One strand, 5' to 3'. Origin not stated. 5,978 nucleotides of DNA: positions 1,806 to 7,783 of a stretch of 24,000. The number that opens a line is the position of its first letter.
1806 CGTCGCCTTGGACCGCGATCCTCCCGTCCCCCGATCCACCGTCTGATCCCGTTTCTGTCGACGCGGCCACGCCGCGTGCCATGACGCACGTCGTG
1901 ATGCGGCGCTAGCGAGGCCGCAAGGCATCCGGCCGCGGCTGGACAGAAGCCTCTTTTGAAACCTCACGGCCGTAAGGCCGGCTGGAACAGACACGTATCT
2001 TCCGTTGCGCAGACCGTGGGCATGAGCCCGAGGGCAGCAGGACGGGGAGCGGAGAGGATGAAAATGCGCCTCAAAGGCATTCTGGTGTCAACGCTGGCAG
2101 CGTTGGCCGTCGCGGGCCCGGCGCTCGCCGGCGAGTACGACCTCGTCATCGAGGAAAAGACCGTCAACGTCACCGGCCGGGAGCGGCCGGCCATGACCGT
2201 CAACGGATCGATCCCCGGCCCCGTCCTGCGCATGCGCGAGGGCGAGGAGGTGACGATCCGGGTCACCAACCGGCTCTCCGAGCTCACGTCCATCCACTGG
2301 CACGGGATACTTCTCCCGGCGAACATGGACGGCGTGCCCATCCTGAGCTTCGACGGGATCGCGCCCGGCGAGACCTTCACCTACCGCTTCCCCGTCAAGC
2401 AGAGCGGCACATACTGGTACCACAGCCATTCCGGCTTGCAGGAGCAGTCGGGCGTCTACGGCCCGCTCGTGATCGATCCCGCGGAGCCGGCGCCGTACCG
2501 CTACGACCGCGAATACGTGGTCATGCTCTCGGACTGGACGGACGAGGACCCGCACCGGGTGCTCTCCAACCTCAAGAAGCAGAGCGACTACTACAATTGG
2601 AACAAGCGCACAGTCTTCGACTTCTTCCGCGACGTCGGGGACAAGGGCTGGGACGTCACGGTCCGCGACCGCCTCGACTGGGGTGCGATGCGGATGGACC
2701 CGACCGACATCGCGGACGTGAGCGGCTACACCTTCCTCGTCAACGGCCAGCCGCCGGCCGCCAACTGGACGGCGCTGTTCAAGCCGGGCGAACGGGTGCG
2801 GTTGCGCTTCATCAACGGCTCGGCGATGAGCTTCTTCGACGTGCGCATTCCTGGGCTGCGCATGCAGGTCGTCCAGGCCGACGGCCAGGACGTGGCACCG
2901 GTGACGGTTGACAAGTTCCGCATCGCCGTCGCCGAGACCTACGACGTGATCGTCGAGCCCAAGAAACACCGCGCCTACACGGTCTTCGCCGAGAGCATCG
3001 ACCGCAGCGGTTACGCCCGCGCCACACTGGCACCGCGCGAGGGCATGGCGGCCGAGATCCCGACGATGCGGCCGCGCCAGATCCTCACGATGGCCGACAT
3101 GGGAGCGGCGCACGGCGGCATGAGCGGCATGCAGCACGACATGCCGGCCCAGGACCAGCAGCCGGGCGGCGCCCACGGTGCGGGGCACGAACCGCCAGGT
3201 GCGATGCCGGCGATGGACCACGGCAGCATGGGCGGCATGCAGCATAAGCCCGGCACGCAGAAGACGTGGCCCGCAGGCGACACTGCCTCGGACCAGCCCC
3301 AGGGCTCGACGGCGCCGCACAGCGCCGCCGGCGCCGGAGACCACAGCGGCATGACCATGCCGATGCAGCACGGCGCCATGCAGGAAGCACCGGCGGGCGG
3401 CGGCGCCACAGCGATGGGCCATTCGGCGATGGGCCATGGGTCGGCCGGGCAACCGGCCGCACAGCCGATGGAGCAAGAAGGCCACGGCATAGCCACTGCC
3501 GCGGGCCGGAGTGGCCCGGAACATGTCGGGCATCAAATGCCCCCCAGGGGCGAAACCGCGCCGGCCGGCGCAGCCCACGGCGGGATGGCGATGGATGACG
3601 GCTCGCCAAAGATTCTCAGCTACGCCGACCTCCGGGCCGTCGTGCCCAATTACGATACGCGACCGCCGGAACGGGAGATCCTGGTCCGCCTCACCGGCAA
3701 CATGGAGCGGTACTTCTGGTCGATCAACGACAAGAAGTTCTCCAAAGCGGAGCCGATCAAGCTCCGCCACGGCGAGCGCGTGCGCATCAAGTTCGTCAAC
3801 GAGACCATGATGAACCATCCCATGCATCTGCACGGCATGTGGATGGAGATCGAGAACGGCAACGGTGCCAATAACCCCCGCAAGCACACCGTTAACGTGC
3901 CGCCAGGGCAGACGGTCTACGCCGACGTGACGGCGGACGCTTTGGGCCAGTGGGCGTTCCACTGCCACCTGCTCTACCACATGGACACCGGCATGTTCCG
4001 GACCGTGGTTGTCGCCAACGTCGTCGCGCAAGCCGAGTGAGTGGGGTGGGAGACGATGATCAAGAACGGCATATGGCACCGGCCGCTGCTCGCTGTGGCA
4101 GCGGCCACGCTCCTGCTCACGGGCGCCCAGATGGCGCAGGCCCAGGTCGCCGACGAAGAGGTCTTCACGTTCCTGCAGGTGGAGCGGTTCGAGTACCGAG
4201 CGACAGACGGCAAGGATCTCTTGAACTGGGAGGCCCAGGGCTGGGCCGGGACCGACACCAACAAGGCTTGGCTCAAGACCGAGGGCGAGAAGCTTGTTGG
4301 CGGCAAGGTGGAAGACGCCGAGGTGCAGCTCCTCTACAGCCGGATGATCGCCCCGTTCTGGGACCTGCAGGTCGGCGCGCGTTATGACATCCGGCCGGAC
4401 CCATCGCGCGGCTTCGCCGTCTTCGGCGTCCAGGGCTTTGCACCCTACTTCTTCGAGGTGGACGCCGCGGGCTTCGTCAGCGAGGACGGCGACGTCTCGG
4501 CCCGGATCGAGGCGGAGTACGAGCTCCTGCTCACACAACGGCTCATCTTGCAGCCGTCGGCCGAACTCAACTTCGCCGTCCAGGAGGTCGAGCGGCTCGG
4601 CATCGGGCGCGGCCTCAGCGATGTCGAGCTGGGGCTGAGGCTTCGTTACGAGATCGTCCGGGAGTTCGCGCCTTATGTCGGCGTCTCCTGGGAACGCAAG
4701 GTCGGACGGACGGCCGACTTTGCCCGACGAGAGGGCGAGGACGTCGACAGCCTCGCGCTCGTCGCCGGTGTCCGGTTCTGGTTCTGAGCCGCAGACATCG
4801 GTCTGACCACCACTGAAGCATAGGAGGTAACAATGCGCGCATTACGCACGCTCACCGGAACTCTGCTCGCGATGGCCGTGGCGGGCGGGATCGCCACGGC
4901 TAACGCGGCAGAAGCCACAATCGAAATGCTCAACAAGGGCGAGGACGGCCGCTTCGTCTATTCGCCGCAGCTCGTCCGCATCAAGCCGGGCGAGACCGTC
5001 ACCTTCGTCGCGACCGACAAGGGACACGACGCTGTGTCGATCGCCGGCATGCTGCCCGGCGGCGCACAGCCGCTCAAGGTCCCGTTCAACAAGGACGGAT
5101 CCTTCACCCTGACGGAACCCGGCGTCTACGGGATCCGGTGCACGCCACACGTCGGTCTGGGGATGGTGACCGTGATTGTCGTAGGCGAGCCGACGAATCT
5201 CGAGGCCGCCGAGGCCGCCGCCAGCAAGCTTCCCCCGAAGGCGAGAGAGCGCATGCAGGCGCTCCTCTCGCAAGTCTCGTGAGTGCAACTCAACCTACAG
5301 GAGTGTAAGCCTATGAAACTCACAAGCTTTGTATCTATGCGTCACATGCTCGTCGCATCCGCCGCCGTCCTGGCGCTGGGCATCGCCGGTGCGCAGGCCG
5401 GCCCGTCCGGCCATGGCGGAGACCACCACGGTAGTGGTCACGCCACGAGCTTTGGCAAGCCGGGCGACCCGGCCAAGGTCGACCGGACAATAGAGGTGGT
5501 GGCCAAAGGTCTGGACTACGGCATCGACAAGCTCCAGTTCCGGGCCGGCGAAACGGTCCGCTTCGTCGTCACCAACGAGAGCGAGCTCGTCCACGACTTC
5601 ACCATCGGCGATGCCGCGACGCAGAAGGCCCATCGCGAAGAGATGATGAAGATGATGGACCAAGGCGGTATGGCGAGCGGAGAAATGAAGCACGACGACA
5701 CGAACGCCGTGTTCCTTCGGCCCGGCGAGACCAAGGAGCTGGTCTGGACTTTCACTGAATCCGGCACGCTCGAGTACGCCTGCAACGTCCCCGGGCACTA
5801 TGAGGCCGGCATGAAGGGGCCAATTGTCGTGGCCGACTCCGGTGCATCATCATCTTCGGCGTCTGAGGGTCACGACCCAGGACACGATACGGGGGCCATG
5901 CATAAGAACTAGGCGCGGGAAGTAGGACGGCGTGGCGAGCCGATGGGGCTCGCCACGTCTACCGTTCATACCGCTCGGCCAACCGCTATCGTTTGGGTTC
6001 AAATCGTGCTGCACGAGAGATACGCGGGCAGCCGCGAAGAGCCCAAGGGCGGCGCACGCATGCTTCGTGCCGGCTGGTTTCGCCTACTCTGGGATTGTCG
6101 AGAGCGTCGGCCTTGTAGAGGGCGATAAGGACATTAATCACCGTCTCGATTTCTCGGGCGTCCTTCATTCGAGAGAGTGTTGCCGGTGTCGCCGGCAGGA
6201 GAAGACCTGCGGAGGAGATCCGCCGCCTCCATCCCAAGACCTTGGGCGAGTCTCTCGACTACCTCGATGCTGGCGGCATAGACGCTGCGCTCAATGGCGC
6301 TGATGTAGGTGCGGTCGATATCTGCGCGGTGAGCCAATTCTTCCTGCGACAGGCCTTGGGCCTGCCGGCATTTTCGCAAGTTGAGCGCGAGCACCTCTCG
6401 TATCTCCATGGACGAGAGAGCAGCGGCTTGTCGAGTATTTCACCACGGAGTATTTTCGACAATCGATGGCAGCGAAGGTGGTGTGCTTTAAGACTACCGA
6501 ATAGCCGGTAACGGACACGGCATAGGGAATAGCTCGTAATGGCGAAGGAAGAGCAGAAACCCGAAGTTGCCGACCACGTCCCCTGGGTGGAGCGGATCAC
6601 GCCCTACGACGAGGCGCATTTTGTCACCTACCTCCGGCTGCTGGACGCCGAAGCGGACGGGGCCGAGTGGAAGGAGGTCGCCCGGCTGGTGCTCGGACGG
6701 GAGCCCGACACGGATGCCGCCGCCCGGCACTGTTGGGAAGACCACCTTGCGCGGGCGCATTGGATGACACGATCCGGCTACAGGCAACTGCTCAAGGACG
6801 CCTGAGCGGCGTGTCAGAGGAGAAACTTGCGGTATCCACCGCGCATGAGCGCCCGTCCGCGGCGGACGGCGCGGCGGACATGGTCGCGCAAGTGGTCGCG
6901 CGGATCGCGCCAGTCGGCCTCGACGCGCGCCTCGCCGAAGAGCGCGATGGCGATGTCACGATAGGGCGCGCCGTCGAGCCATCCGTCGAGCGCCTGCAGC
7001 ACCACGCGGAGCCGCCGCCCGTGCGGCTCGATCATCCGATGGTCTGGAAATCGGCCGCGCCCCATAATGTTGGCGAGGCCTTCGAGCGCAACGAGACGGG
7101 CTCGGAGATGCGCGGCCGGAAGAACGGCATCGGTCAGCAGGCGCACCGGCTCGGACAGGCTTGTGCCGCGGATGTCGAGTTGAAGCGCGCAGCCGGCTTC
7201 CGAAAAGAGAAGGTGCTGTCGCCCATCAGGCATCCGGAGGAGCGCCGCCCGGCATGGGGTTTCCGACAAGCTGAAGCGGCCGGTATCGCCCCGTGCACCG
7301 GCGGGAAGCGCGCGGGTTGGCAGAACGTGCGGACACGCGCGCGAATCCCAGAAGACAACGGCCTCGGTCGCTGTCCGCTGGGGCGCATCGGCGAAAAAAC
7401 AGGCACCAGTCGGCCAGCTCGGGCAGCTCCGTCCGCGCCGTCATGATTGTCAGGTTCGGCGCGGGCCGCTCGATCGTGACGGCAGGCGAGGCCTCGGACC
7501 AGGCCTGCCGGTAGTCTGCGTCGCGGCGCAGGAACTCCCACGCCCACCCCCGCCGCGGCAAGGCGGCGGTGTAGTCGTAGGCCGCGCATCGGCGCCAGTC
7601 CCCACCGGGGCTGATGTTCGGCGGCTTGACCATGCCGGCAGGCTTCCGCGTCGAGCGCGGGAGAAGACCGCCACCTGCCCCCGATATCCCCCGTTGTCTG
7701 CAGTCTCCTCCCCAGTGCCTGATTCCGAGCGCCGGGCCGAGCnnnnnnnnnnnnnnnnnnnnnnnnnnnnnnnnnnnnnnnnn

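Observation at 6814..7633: FseA-like ICE activator split into two frames; a +1 shift at a T6 run is required to make the full protein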

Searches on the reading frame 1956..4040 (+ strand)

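Call 48: search_protein_families(library=pfam, proteins=[window:1956-4040:+], max_evalue=0.001)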
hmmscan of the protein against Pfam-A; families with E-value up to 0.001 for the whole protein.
window:1956-4040:+ (694 aa): 4 families
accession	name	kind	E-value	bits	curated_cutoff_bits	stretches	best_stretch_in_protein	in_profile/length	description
PF07732.21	Cu-oxidase_3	-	8.8e-51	171.4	21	2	65-176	2-117/119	Multicopper oxidase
PF07731.20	Cu-oxidase_2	-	2.4e-38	131.4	20.4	1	569-687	2-134/137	Multicopper oxidase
PF00394.28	Cu-oxidase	-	3.2e-32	112.3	21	1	186-357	2-151/157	Multicopper oxidase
PF13473.12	Cupredoxin_1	-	0.00077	19.9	27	0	590-679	27-100/104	Cupredoxin-like domain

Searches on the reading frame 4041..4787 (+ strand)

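Call 21: search_protein_families(library=pfam, proteins=[window:4041-4787:+], max_evalue=0.001)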
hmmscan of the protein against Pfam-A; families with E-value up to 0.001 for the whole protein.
window:4041-4787:+ (248 aa): 2 families
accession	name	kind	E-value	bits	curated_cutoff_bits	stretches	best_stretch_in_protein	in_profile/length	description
PF05275.17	CopB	-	1.7e-93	312.4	27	1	42-248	2-208/208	Copper resistance protein B precursor (CopB)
PF13505.12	OMP_b-brl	-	8.4e-07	29.8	28.7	1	21-165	2-141/175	Outer membrane protein beta-barrel domain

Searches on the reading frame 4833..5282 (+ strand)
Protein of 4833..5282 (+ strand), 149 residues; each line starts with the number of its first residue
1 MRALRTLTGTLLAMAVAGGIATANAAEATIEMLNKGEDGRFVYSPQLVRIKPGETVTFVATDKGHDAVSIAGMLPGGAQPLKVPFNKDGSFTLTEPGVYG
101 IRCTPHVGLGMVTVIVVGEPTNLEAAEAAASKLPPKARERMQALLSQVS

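Call 21: search_protein_families(library=pfam, proteins=[window:4833-5282:+], max_evalue=0.001)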
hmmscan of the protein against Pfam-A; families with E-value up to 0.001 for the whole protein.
window:4833-5282:+ (149 aa): 1 family
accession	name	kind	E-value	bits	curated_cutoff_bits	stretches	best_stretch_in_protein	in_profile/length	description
PF00127.26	Copper-bind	-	4.7e-15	56.3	21.2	1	31-117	2-98/99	Copper binding proteins, plastocyanin/azurin family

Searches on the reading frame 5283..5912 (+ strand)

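Call 21: search_protein_families(library=pfam, proteins=[window:5283-5912:+], max_evalue=0.001)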
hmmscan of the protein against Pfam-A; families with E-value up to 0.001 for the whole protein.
window:5283-5912:+ (209 aa): 2 families
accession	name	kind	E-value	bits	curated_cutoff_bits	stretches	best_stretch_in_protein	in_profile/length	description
PF00127.26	Copper-bind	-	1.7e-08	35.2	21.2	1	73-183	8-98/99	Copper binding proteins, plastocyanin/azurin family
PF06525.17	SoxE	-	0.0007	19.6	21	0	83-185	40-140/149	Sulfocyanin (SoxE) domain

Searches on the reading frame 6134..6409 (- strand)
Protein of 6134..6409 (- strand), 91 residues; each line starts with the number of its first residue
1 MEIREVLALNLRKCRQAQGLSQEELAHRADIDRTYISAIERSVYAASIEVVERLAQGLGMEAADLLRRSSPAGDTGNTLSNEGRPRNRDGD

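Call 9: search_protein_families(library=pfam, proteins=[window:6134-6409:-], max_evalue=0.01)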
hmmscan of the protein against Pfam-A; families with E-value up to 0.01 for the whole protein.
window:6134-6409:- (91 aa): 6 families
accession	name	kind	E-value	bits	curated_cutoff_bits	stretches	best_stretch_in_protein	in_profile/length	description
PF01381.28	HTH_3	-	3.7e-15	56.1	23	1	11-64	1-54/55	Helix-turn-helix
PF13560.12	HTH_31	-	3.5e-12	46.9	27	1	7-64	2-60/64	Helix-turn-helix domain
PF12844.13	HTH_19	-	1.3e-09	38.3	30.2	1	10-67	3-60/64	Helix-turn-helix domain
PF13413.12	HTH_25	-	6.9e-07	29.4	24.6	1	11-45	2-36/62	Helix-turn-helix domain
PF13443.12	HTH_26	-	0.00013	22.6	22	1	10-67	1-59/63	Cro/C1-type HTH DNA-binding domain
PF13744.12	HTH_37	-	0.00066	19.9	27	1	1-61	13-74/80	Helix-turn-helix domain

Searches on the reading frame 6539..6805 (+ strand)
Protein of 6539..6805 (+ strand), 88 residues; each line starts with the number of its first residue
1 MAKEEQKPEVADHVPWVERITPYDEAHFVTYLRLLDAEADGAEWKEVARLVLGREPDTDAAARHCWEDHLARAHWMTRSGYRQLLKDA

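Call 9: search_protein_families(library=pfam, proteins=[window:6539-6805:+], max_evalue=0.01)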
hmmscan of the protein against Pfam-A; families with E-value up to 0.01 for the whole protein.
window:6539-6805:+ (88 aa): 1 family
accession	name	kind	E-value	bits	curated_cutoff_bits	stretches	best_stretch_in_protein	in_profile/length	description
PF10074.15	RovC_DNA-bd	-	1.8e-10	41.8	26.4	1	12-86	28-107/107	T6SS, Transcription factor, DNA binding domain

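Call 41: search_solved_structures(query=window:6539-6805:+, max_evalue=10, show_alignments=1)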
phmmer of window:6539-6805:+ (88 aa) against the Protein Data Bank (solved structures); distinct sequences matched with E-value up to 10: 4.
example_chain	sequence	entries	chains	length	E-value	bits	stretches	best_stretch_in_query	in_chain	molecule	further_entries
7uqt_A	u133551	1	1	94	5.7e-19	71.5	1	7-85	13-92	Quorum sensing master protein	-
6ao1_A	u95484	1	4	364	0.54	14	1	42-82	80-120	Beta-lactamase domain protein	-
3zqc_A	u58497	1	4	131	0.64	13.8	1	23-85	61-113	MYB3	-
5u8o_A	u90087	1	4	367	1.6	12.5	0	40-82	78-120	Zn-dependent hydrolase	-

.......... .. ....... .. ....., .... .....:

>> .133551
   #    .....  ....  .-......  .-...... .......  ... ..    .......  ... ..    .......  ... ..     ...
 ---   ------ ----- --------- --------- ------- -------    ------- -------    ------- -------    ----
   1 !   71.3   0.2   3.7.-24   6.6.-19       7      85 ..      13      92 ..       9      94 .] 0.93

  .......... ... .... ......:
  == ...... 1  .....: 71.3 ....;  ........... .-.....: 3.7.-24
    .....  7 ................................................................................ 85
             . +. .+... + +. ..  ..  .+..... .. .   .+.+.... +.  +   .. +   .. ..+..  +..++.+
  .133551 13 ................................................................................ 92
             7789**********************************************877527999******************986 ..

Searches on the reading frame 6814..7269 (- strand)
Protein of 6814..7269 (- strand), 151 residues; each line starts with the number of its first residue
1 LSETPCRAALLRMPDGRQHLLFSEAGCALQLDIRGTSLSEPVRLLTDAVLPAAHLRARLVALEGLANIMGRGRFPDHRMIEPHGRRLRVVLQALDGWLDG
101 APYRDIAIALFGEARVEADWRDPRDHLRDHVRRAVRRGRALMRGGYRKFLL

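Call 9: search_protein_families(library=pfam, proteins=[window:6814-7269:-], max_evalue=0.01)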
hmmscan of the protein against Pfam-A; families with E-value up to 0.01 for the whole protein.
window:6814-7269:- (151 aa): 1 family
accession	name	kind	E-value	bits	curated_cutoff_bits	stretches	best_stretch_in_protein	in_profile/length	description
PF10074.15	RovC_DNA-bd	-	2.9e-22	79.7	26.4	1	54-150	7-106/107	T6SS, Transcription factor, DNA binding domain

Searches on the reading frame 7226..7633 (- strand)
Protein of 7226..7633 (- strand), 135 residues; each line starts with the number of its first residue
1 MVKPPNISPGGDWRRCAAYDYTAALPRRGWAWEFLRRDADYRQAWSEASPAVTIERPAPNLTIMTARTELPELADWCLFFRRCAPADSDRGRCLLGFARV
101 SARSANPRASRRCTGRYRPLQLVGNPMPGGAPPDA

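Call 9: search_protein_families(library=pfam, proteins=[window:7226-7633:-], max_evalue=0.01)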
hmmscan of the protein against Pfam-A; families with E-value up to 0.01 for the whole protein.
window:7226-7633:- (135 aa): 1 family
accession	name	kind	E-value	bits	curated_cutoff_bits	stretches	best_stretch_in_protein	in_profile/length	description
PF20109.4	Trans_reg_dom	-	6.5e-11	42.9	23.8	1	12-53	1-40/60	Proteobacterial transcriptional regulator-like domain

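Call 22: find_encoding_contigs(protein=window:7226-7633:-, flank=3000, max_places=6)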
Protein window:7226-7633:- (135 aa): 24 contigs read that carry it; 6 places shown.
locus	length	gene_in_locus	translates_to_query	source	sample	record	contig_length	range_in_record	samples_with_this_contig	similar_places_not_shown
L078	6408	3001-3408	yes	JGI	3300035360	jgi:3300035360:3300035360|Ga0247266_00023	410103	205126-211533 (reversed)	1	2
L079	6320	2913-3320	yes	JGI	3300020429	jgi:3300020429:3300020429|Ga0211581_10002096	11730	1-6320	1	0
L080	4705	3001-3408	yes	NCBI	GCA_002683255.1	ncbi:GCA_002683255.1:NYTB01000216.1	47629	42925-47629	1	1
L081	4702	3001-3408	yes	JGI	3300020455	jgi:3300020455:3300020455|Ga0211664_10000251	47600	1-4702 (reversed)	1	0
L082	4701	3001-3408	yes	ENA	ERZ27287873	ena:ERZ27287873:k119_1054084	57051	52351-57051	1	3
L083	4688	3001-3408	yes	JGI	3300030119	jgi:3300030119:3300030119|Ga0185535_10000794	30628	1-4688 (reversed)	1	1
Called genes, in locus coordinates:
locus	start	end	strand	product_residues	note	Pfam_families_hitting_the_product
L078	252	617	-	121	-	-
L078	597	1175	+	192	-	PF08843:AbiEii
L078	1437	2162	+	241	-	PF03472:Autoind_bind, PF00196:GerE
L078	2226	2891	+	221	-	PF00765:Autoind_synth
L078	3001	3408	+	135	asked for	PF20109:Trans_reg_dom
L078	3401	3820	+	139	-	PF10074:RovC_DNA-bd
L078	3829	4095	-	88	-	PF10074:RovC_DNA-bd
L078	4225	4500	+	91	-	PF13560:HTH_31, PF12844:HTH_19, PF01381:HTH_3, PF13413:HTH_25 (weak)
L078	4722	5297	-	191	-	PF00127:Copper-bind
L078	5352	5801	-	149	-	PF00127:Copper-bind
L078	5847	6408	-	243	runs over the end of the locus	PF13505:OMP_b-brl (faint), PF05275:CopB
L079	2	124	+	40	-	?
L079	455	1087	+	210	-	PF08843:AbiEii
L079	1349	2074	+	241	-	PF03472:Autoind_bind, PF00196:GerE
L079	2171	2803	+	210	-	PF00765:Autoind_synth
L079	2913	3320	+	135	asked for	PF20109:Trans_reg_dom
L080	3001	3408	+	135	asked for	PF20109:Trans_reg_dom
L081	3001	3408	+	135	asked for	PF20109:Trans_reg_dom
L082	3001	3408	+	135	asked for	PF20109:Trans_reg_dom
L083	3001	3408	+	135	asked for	PF20109:Trans_reg_dom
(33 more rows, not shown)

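Call 40: list_cluster_members(proteins=[window:7226-7633:-, window:6539-6805:+])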
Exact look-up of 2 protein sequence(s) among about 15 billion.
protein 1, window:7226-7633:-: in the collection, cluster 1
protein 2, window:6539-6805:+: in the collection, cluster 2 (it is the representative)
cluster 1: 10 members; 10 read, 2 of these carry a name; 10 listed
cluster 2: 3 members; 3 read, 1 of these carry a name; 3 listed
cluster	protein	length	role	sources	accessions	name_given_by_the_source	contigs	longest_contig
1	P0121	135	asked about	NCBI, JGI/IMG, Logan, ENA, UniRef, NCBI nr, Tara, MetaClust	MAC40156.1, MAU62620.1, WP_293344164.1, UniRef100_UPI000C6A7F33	MAG: hypothetical protein CMI62_18040 [Parvibaculum sp.] | hypothetical protein | transcriptional regulator domain-containing protein n=1 Tax=Parvibaculum sp. ...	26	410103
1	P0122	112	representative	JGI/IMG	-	-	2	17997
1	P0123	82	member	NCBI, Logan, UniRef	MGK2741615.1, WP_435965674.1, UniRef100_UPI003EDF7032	transcriptional regulator domain-containing protein [Tepidicaulis sp. LMO-SS28] | transcriptional regulator domain-containing protein n=1 Tax=Tepidicaulis sp. LMO-SS28 ...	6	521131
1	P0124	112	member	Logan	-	-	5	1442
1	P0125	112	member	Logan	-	-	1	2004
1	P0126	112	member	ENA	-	-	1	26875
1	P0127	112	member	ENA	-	-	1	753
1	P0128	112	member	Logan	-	-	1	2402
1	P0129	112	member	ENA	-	-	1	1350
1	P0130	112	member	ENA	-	-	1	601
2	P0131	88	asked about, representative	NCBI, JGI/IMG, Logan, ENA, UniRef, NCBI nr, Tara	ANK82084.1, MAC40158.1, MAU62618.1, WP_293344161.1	MAG: DUF2285 domain-containing protein [Parvibaculum sp.] | hypothetical protein | DNA -binding domain-containing protein n=1 Tax=Parvibaculum sp. TaxID=2024848 ...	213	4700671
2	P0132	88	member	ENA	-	-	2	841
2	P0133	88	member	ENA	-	-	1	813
